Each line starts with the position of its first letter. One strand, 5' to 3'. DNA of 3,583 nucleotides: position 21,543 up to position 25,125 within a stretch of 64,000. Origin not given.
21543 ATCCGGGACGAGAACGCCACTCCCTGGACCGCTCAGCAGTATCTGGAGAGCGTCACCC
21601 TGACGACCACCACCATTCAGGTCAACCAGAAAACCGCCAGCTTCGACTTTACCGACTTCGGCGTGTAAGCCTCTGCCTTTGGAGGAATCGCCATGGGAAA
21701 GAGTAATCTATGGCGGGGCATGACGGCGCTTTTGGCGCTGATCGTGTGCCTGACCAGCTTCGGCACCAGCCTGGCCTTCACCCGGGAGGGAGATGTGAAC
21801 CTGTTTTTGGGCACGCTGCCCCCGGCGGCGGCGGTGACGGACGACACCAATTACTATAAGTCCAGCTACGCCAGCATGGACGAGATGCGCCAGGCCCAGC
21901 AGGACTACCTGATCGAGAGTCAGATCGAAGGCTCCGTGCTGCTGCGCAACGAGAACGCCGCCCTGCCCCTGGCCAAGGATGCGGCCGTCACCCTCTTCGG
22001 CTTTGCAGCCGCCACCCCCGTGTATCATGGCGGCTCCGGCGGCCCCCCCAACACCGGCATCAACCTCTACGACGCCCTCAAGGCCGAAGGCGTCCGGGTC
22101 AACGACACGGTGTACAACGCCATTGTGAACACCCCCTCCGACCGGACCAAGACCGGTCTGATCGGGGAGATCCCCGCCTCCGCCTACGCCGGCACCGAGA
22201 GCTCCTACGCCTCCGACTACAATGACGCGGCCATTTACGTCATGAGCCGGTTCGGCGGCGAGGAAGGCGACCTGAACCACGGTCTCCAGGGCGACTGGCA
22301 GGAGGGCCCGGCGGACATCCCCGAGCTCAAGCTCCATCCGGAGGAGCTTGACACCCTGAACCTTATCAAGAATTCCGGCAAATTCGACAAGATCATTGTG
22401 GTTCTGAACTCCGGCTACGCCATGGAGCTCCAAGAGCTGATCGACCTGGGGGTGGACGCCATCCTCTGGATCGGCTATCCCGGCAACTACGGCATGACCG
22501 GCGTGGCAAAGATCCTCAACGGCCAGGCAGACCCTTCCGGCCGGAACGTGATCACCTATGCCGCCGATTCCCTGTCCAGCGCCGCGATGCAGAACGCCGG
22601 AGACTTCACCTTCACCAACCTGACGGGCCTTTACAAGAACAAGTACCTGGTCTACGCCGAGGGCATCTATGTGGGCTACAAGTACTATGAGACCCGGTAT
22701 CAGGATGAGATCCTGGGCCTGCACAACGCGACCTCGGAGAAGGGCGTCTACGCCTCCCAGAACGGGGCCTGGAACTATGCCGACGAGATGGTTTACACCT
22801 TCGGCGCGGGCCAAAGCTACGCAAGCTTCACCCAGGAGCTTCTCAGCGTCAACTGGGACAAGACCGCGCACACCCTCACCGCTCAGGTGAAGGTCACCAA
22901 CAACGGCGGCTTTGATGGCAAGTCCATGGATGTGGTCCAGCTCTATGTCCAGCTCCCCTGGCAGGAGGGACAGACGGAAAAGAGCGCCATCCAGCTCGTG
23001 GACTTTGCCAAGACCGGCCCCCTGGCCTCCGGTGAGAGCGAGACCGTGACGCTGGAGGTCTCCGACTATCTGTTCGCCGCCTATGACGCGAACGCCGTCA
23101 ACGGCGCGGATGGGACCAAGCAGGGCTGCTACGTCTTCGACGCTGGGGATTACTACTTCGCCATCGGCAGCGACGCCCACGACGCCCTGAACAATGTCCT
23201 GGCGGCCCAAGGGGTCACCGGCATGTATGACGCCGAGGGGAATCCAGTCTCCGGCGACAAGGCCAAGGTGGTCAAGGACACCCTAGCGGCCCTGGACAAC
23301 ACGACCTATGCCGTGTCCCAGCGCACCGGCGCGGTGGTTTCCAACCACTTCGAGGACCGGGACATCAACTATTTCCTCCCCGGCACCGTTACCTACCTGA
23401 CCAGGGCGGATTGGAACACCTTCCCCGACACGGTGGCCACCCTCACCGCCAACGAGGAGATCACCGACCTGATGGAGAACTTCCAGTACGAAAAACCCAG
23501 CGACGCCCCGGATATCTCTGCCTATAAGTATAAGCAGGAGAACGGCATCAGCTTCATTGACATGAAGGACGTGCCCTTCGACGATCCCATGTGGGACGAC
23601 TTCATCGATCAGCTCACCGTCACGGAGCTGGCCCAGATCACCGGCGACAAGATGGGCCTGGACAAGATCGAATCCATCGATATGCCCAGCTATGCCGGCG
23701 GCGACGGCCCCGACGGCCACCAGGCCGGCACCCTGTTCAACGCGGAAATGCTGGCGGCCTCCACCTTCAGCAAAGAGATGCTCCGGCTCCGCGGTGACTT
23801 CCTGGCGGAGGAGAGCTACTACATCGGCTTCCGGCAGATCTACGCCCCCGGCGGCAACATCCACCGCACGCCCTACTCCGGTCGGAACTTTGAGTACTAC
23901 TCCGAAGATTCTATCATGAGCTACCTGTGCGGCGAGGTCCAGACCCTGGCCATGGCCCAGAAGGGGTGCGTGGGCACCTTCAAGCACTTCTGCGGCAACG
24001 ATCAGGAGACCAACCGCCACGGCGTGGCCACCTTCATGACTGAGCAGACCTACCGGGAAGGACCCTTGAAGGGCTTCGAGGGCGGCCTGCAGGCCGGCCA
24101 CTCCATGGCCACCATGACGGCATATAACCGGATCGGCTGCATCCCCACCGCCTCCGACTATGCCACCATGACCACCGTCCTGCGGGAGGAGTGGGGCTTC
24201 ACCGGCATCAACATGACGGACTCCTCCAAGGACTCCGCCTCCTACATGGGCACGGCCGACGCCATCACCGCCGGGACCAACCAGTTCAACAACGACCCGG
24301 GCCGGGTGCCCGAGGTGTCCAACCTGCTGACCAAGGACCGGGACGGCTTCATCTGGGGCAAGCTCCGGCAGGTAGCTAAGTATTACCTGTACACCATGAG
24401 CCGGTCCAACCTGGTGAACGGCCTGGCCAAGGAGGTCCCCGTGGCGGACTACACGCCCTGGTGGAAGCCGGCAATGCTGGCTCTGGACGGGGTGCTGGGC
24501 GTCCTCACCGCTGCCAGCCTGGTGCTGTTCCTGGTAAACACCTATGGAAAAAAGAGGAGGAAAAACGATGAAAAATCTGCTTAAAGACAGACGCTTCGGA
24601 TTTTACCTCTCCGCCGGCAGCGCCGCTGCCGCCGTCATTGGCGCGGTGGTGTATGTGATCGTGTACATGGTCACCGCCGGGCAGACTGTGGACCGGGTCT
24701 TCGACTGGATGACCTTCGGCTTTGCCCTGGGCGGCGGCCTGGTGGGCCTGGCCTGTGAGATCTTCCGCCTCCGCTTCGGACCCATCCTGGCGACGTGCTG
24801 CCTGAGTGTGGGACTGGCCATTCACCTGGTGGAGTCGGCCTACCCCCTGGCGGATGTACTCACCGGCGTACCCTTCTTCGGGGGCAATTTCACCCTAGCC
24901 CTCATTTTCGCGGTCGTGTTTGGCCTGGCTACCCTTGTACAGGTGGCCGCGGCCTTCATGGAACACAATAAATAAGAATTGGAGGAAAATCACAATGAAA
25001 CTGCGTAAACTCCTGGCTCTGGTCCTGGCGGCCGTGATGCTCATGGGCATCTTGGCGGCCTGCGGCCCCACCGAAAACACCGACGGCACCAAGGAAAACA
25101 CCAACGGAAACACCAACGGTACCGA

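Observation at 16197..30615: Four glycoside-hydrolase promoters share one 21-bp-phased direct-repeat box at a fixed distance from the -10: candidate LytTR regulon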

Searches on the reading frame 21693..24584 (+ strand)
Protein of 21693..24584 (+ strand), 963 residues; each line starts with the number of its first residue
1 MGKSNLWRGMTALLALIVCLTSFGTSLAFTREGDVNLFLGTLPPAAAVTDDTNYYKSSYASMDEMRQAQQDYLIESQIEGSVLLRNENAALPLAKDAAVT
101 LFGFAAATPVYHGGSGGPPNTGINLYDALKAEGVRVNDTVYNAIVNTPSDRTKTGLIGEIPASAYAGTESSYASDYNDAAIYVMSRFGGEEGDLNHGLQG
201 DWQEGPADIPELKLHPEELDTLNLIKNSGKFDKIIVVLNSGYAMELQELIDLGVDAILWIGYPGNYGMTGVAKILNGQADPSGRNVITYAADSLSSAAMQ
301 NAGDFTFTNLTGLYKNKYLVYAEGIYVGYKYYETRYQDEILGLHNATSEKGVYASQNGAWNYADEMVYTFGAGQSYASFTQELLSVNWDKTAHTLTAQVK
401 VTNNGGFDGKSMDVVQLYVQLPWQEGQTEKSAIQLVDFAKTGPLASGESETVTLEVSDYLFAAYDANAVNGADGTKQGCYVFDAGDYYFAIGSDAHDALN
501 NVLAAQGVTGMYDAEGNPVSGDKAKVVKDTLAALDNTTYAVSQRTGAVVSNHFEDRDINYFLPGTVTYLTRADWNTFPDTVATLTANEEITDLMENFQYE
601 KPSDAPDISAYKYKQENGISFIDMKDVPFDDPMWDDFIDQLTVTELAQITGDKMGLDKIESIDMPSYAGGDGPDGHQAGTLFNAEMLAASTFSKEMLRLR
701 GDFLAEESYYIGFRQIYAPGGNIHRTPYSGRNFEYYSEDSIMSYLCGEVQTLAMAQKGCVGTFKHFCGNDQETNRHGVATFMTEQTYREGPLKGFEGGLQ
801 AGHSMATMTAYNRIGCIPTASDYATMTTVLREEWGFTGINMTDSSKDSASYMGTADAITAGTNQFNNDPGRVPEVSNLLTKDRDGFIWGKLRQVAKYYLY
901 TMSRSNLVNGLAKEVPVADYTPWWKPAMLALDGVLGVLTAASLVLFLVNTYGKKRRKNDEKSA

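Call 8: search_protein_families(library=pfam, proteins=[window:21693-24584:+])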
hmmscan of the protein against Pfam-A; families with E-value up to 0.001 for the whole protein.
window:21693-24584:+ (963 aa): 3 families
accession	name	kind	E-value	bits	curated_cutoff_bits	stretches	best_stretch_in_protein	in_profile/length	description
PF01915.27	Glyco_hydro_3_C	-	1.1e-24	87.9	31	1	82-329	2-200/200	Glycosyl hydrolase family 3 C-terminal domain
PF00933.27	Glyco_hydro_3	-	3.6e-20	73.1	27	1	677-858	80-268/316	Glycosyl hydrolase family 3 N terminal domain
PF14310.12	Fn3-like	-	7.5e-10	39.2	25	1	413-494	1-70/71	Fibronectin type III-like domain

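Call 40: search_protein_families(library=ncbifam, proteins=[window:21693-24584:+], max_evalue=0.001)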
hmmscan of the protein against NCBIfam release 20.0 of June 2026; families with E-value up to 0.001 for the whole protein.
window:21693-24584:+ (963 aa): 7 families
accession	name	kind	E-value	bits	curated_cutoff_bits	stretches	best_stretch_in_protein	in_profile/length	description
NF041610.1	alph_arabinopyran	equivalog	6.2e-53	180.1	1300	4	656-847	20-226/738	exo-alpha-(1->6)-L-arabinopyranosidase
NF052330.1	BetGlucosiCelf0468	equivalog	1.9e-38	132.2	1300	2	652-844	27-223/817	beta-d-glucosidase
NF041776.1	xylosidase_Xyl3A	equivalog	2.5e-31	108.4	1250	3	218-333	625-734/846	xylan 1,4-beta-xylosidase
NF052329.1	XyloArabinsidase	equivalog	1.6e-30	105.9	1050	3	689-843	118-273/750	beta-xylosidase/alpha-l-arabinosidase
NF011678.0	PRK15098.1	equivalog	4.3e-27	94.9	666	2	676-844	114-288/765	beta-glucosidase BglX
NF052331.1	Bet13-16Glucosase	equivalog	1.1e-16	60.2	1330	1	676-844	90-264/750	exo-beta-d-1,3/1,6-glucosidase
NF041579.1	betaxyl_Flavo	equivalog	1.5e-10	39.9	1350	1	637-845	40-258/716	beta-xylosidase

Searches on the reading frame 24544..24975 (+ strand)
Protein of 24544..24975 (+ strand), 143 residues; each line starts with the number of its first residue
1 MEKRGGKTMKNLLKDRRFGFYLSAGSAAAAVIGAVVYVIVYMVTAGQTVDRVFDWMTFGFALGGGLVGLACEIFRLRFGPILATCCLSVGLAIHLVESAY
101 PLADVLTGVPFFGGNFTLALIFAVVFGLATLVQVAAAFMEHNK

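Call 33: search_protein_families(library=pfam, proteins=[window:24544-24975:+], max_evalue=0.00001)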
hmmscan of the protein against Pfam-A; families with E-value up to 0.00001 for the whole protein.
window:24544-24975:+ (143 aa): 0 families

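Call 40: search_protein_families(library=ncbifam, proteins=[window:24544-24975:+], max_evalue=0.001)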
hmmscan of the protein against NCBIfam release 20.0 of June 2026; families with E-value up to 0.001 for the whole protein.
window:24544-24975:+ (143 aa): 0 families
